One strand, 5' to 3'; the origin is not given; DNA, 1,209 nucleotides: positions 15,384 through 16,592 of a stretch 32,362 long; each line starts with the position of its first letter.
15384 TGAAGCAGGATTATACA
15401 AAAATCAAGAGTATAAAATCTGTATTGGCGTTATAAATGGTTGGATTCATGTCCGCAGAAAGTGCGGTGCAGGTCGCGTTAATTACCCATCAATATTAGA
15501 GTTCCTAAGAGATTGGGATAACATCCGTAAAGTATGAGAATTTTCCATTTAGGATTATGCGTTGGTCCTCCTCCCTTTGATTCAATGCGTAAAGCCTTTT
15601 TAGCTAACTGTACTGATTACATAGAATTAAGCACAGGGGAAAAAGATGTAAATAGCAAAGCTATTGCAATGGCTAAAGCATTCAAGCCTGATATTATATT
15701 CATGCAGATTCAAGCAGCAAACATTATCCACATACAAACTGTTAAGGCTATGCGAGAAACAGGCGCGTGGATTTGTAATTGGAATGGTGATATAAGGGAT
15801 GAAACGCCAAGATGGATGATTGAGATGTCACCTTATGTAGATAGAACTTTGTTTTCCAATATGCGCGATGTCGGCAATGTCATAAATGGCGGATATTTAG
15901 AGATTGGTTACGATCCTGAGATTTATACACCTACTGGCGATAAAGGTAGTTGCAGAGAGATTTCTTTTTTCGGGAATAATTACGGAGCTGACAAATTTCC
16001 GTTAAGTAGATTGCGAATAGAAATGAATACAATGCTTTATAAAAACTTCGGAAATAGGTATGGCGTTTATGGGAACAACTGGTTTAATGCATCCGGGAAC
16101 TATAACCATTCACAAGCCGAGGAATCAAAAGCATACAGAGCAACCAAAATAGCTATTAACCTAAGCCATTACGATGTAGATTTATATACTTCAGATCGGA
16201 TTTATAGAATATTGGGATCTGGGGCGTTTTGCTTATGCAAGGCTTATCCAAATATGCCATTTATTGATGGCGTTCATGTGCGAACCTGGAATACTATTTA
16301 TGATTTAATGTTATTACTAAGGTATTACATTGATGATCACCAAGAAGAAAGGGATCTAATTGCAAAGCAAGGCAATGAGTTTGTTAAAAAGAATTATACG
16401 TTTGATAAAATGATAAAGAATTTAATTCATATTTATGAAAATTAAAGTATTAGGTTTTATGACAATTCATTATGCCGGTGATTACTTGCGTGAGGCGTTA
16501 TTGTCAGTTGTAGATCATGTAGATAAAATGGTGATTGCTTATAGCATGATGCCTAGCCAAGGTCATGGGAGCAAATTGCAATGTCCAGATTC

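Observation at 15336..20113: Glycosyltransferase/methyltransferase cassette between the major capsid gene and the head-tail adaptor gene: candidate phage-encoded virion glycosylation system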

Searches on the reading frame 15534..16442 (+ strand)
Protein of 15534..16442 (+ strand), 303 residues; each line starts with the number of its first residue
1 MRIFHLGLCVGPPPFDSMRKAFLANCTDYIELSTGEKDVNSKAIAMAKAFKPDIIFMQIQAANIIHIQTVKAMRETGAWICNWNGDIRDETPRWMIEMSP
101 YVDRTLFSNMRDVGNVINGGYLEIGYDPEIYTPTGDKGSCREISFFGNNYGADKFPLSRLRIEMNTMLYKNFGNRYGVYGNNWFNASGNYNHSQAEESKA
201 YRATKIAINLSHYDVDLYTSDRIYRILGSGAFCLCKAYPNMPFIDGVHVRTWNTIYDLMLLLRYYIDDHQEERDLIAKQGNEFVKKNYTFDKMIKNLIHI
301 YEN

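Call 4: search_protein_families(library=pfam, proteins=[window:15534-16442:+], max_evalue=1)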
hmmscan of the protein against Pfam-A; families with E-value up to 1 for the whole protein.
window:15534-16442:+ (303 aa): 1 family
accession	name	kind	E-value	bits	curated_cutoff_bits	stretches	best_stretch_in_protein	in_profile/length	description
PF13524.12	Glyco_trans_1_2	-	1e-11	45.4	25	1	173-298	14-143/144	Glycosyl transferase-like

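Call 5: search_protein_families(library=phrogs, proteins=[window:15534-16442:+], max_evalue=0.01)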
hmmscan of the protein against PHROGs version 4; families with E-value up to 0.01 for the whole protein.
window:15534-16442:+ (303 aa): 0 families

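Call 8: search_protein_families(library=ncbifam, proteins=[window:15534-16442:+], max_evalue=0.1)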
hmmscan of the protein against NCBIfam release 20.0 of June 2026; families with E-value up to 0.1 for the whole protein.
window:15534-16442:+ (303 aa): 0 families

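Call 64: search_dna_similar(query=window:15534-16442:+, collection=phages, mode=protein, max_rows=25, max_evalue=0.001)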
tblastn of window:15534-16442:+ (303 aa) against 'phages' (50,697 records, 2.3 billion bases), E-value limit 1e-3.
Records with a match: 1; places in all: 1; records where one place covers at least 80% of the query: 0.
Best place of each record, by identity: <60% 1.
By first word of the organism name: Bacteriophage 1.
By host as written in the record: - 1.
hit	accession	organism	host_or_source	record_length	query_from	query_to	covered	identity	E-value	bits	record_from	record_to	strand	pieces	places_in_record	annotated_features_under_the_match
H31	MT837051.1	Bacteriophage sp.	human fecal samples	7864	195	299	35%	29.9%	7e-4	47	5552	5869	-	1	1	record has no annotation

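Call 104: search_solved_structures(query=window:15534-16442:+, max_evalue=1)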
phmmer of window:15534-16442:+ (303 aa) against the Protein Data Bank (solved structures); distinct sequences matched with E-value up to 1: 1.
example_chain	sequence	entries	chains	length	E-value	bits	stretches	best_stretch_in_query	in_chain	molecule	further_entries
9l4m_A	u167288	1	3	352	0.62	12.5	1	129-176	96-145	Alpha/Beta hydrolase protein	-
